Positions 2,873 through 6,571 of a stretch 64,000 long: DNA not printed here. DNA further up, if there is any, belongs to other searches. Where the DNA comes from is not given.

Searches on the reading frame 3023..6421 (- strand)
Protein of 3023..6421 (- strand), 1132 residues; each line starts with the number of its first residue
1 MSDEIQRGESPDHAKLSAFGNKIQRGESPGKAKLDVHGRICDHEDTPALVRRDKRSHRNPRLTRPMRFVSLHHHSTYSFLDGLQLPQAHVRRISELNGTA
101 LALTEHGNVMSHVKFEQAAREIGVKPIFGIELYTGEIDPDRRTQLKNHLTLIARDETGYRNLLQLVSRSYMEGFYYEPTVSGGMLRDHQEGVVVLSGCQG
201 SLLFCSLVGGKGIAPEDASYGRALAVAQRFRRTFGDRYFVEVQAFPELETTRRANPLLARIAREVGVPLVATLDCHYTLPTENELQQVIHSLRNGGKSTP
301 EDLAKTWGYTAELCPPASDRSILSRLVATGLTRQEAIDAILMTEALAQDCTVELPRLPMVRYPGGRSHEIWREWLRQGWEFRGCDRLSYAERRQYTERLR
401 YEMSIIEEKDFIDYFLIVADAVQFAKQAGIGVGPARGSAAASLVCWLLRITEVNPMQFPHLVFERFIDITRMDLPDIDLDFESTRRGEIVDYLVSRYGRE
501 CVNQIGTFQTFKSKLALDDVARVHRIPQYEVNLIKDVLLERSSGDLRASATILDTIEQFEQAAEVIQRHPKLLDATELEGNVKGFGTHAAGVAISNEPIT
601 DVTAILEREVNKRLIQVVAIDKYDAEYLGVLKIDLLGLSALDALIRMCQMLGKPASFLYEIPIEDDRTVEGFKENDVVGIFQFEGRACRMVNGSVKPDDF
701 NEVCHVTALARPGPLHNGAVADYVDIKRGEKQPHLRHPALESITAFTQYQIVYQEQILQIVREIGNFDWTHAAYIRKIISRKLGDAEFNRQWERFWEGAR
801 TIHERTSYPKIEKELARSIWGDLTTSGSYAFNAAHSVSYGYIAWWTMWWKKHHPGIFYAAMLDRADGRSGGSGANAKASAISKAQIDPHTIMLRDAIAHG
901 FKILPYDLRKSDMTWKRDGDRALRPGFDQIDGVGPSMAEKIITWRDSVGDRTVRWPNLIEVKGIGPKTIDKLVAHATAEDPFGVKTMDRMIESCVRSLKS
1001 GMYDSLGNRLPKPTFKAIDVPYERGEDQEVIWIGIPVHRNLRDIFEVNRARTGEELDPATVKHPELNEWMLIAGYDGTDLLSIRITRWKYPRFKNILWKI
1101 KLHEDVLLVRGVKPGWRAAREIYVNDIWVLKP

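Call 11: search_protein_families(library=pfam, proteins=[window:3023-6421:-])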
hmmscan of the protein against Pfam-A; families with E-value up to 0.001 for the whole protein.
window:3023-6421:- (1132 aa): 7 families
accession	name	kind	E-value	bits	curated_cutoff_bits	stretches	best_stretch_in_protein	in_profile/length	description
PF07733.18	DNA_pol3_alpha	-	8.1e-69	232.6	23.9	1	386-637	14-260/260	Bacterial DNA polymerase III alpha NTPase domain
PF17657.6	DNA_pol3_finger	-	3.1e-35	121.4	22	1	639-800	3-163/166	Bacterial DNA polymerase III alpha subunit finger domain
PF02811.25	PHP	-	3.6e-34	118.9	26.4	1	71-243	2-162/164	PHP domain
PF14579.12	HHH_6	-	1.3e-05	25.7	25.6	0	900-947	1-47/90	Helix-hairpin-helix motif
PF12836.13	HHH_3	-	1.4e-05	25.6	27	1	929-973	18-61/65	Helix-hairpin-helix motif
PF00633.29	HHH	-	0.0002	21.5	24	0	929-942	15-28/30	Helix-hairpin-helix motif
PF14520.12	HHH_5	-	0.00025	21.9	27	0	928-976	5-55/57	Helix-hairpin-helix domain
